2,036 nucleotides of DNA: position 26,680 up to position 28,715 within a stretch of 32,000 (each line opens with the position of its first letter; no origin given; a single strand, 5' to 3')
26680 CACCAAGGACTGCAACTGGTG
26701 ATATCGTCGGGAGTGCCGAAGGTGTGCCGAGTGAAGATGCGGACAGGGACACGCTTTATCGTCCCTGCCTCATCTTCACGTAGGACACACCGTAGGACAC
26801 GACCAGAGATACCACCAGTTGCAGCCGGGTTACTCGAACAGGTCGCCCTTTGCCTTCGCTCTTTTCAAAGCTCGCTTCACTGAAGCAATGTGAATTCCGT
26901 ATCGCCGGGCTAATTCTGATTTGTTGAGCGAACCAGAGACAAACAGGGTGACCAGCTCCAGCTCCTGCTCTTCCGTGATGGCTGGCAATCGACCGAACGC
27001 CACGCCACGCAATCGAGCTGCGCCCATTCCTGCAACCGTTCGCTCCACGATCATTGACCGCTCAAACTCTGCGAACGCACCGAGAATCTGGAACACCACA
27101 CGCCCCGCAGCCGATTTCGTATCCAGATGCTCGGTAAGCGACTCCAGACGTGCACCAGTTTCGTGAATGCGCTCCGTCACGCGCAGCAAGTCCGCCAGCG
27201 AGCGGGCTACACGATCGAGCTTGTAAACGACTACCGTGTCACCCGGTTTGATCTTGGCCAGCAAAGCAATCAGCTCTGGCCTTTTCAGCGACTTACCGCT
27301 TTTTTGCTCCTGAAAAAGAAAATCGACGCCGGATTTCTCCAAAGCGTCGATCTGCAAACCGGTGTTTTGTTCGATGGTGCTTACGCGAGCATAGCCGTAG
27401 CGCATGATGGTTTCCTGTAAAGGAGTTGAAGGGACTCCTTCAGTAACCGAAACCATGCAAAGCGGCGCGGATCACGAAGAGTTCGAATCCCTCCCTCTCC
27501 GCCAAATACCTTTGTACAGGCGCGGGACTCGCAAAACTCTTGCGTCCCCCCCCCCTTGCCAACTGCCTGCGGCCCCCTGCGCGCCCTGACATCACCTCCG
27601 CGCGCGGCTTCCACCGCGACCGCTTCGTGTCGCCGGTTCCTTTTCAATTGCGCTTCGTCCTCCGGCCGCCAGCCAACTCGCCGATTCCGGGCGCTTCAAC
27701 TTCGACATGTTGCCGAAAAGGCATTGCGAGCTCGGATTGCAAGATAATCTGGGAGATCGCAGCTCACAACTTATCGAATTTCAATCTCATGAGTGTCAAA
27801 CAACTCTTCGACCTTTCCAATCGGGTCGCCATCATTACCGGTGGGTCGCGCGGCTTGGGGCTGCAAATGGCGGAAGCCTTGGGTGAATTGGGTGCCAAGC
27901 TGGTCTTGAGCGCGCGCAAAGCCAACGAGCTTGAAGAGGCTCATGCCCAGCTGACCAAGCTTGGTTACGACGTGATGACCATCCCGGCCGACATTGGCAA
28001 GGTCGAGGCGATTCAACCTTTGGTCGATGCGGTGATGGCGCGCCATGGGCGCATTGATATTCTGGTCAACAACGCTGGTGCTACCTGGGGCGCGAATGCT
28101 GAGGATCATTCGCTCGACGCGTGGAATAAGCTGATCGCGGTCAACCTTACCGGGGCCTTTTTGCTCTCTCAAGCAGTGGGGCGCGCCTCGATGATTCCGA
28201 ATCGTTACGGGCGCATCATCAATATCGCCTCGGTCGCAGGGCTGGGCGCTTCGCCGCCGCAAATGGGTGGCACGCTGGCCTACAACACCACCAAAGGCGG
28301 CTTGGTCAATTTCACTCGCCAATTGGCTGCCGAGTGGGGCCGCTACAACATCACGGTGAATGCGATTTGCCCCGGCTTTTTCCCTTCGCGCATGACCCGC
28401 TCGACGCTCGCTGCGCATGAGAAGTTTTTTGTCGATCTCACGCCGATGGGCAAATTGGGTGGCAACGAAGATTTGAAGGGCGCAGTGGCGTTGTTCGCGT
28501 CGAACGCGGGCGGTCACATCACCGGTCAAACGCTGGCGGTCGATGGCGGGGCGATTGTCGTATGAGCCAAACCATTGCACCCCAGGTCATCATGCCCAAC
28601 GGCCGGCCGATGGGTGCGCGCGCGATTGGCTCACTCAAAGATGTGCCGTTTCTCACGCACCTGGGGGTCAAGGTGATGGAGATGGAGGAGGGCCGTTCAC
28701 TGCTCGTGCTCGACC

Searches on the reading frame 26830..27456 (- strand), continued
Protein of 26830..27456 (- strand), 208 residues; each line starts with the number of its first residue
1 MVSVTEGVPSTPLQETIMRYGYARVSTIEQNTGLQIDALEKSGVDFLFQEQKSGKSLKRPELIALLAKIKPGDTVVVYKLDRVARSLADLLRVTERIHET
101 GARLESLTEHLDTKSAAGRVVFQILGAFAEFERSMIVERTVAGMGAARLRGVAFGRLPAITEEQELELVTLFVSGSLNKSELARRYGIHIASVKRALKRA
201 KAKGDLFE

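Call 72: find_encoding_contigs(protein=P0135, flank=10000, max_places=2)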
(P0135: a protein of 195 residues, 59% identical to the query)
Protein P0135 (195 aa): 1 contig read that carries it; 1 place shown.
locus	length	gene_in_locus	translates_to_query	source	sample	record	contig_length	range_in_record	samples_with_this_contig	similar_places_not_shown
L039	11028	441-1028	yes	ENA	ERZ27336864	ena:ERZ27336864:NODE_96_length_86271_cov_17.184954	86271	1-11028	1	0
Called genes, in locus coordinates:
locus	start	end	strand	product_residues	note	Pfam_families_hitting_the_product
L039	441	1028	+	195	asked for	PF00239:Resolvase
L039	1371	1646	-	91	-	PF05016:ParE_toxin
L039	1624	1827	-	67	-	PF21217:PaaA2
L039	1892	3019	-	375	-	PF05707:Zot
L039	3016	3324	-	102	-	PF10734:DUF2523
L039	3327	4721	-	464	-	-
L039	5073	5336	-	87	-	-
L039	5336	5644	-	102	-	-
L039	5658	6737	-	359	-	PF02486:Rep_trans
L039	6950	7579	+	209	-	PF18741:MTES_1575 (faint), PF10881:DUF2726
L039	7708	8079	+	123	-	-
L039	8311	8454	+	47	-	-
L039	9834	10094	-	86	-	-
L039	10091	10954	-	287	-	PF01223:Endonuclease_NS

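Call 73: find_encoding_contigs(protein=P0204, flank=10000, max_places=2)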
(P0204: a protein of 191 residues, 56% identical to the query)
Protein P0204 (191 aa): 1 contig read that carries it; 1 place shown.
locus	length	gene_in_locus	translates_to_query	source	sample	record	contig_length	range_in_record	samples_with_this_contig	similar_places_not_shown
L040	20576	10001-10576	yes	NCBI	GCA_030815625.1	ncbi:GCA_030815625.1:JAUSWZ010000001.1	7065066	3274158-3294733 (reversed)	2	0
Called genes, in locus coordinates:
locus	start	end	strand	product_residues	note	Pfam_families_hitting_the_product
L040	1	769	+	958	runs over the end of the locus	PF03993:DUF349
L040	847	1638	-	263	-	PF06167:Peptidase_M90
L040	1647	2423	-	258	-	PF00149:Metallophos, PF12850:Metallophos_2 (faint)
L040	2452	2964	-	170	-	PF00160:Pro_isomerase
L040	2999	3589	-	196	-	PF00160:Pro_isomerase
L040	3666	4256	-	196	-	PF13371:TPR_9 (faint), PF13424:TPR_12 (faint), PF13428:TPR_14 (faint), PF13432:TPR_16, PF00515:TPR_1, PF07719:TPR_2 (weak), PF13432:TPR_16 (weak), PF13414:TPR_11, +3 more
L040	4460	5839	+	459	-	PF01406:tRNA-synt_1e, PF01921:tRNA-synt_1f (faint), PF09334:tRNA-synt_1g (weak), PF00133:tRNA-synt_1 (weak), PF09334:tRNA-synt_1g (weak), PF09190:DALR_2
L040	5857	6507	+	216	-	PF00730:HhH-GPD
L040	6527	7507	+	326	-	PF03255:ACCA, PF01039:Carboxyl_trans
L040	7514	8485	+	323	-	PF01171:ATP_bind_3, PF09179:TilS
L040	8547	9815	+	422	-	PF00696:AA_kinase, PF01842:ACT (weak), PF22468:ACT_9 (weak), PF13840:ACT_7, PF22468:ACT_9, PF01842:ACT (weak)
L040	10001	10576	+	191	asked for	PF00239:Resolvase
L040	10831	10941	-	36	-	-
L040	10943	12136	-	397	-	PF05707:Zot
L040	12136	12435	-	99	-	PF10734:DUF2523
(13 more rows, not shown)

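Call 107: find_encoding_contigs(protein=P0128, flank=10000, max_places=1)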
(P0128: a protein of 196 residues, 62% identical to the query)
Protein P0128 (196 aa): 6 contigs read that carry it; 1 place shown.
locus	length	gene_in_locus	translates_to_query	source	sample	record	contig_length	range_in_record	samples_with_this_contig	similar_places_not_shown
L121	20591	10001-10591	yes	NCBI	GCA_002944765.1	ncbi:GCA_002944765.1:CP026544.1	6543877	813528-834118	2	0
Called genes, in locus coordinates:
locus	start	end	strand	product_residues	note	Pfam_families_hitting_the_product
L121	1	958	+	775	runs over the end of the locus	PF13491:FtsK_4TM, PF17854:FtsK_alpha, PF01580:FtsK_SpoIIIE, PF09397:FtsK_gamma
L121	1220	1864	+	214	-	PF03548:LolA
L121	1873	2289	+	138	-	-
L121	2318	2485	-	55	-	-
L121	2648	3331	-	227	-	-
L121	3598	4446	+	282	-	PF00497:SBP_bac_3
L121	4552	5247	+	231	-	PF00528:BPD_transp_1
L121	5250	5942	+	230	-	PF00528:BPD_transp_1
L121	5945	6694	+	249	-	PF13191:AAA_16 (weak), PF00005:ABC_tran, PF13401:AAA_22, PF02463:SMC_N (weak), PF13304:AAA_21 (weak)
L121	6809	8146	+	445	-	PF05496:RuvB_N, PF13191:AAA_16 (faint), PF00004:AAA, PF07728:AAA_5 (faint), PF13401:AAA_22 (faint), PF16193:AAA_assoc_2, PF12002:MgsA_C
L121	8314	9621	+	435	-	PF02403:Seryl_tRNA_N, PF00587:tRNA-synt_2b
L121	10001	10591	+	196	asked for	PF00239:Resolvase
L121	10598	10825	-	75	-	-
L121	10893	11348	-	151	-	PF07963:N_methyl, PF00114:Pilin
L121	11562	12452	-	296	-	PF20199:RepSA (faint), PF23343:REP_ORF2-G2P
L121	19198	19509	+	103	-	PF00239:Resolvase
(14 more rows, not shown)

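Call 108: find_encoding_contigs(protein=P0130, flank=10000, max_places=1)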
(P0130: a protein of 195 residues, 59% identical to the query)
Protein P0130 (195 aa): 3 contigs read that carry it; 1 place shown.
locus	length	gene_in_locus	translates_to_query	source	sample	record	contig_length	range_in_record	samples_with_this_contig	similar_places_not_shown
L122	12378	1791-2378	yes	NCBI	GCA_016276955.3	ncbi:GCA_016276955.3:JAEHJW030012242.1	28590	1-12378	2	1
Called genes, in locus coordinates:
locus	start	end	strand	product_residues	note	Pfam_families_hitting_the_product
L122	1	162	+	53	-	?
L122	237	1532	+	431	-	PF02403:Seryl_tRNA_N, PF00587:tRNA-synt_2b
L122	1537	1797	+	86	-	-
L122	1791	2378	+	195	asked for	PF00239:Resolvase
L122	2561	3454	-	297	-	PF11185:DUF2971 (weak)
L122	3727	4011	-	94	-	-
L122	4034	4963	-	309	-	PF23343:REP_ORF2-G2P (weak)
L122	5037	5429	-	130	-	-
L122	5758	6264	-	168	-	-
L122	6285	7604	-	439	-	PF00263:Secretin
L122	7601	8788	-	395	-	PF05707:Zot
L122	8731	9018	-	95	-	PF10734:DUF2523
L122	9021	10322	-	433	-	-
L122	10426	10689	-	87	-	-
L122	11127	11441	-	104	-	-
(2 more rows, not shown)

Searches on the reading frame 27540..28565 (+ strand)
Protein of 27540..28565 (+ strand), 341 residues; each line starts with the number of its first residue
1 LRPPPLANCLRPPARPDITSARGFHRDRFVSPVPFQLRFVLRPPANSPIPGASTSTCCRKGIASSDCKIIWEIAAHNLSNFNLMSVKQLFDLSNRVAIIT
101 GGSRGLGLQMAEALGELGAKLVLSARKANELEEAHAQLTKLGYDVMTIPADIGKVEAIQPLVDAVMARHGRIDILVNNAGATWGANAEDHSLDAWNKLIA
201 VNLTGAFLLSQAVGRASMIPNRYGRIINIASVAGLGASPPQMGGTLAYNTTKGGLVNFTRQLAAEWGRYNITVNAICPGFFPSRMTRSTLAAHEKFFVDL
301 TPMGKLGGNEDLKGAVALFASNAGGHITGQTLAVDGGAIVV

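Call 7: search_protein_families(library=pfam, proteins=[window:27540-28565:+], max_evalue=0.01)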
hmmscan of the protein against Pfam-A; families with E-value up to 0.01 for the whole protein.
window:27540-28565:+ (341 aa): 4 families
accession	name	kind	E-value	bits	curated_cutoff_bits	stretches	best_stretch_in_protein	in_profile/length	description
PF00106.31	adh_short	-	1.8e-54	184.7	26.6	1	95-289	1-190/195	short chain dehydrogenase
PF13561.12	adh_short_C2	-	1.5e-52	178.9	27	1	104-337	6-234/236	Enoyl-(Acyl carrier protein) reductase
PF08659.16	KR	-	4.5e-14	53.2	22.6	1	98-243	4-148/180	KR domain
PF23441.1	SDR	-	0.0048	16.8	27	0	92-291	5-204/258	SDR-like rossmann domain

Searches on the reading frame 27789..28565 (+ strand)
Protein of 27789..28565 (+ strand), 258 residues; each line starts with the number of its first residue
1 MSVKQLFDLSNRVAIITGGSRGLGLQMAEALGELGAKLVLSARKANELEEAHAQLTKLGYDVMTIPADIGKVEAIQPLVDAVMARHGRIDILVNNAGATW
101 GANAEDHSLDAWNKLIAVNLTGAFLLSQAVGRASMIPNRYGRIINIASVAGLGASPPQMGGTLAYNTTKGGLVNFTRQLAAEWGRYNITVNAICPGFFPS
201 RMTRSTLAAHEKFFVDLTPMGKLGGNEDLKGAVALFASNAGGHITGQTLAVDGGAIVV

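Call 16: find_encoding_contigs(protein=window:27789-28565:+, flank=10000, max_places=10)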
Protein window:27789-28565:+ (258 aa): 1 contig read that carries it; 1 place shown.
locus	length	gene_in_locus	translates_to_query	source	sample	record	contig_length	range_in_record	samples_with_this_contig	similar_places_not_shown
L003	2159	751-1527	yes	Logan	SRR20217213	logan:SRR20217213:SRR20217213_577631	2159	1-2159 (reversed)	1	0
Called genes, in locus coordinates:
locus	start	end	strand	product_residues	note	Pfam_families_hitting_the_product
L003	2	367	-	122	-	?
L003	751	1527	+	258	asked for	PF00106:adh_short, PF08659:KR, PF13561:adh_short_C2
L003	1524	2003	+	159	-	PF14539:DUF4442 (weak), PF03061:4HBT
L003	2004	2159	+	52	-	?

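Call 87: find_related_loci(query=window:27789-28565:+, collection=metagenome_contigs, flank=10000)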
Query window:27789-28565:+ (258 aa) in metagenome_contigs; peptide patterns used: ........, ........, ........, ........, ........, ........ (x = any residue, [..] = any of these).
600 stretches matched a pattern (row limit reached: there are more); 96 encode a relative of the query (tblastn E <= 1e-3); the best 80 are kept; 80 distinct loci.
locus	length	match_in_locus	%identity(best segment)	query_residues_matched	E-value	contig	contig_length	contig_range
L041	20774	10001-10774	75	1-258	4e-129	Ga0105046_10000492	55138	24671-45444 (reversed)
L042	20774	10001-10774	74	1-258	4e-128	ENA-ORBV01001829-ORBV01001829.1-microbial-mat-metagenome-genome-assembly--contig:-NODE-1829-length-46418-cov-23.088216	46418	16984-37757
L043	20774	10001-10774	65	1-258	1e-106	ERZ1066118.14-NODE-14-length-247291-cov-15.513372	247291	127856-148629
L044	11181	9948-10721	62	1-258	9e-106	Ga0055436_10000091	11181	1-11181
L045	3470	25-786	61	1-254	7e-106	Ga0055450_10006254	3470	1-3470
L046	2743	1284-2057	62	1-258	2e-107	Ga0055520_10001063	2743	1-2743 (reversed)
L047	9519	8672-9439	62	1-257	5e-104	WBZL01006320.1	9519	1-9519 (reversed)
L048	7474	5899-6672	62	1-258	8e-104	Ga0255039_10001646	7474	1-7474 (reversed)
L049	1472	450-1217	62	1-257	1e-110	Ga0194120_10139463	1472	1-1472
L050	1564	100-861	61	1-255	3e-109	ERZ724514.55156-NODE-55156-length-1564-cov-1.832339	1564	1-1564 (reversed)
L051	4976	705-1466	62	1-254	3e-101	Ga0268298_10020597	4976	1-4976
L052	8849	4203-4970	61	1-257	2e-101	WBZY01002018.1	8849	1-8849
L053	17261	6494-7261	60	1-257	1e-100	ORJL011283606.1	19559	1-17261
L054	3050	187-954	60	1-257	4e-103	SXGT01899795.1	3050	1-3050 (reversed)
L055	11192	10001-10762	61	1-255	6e-100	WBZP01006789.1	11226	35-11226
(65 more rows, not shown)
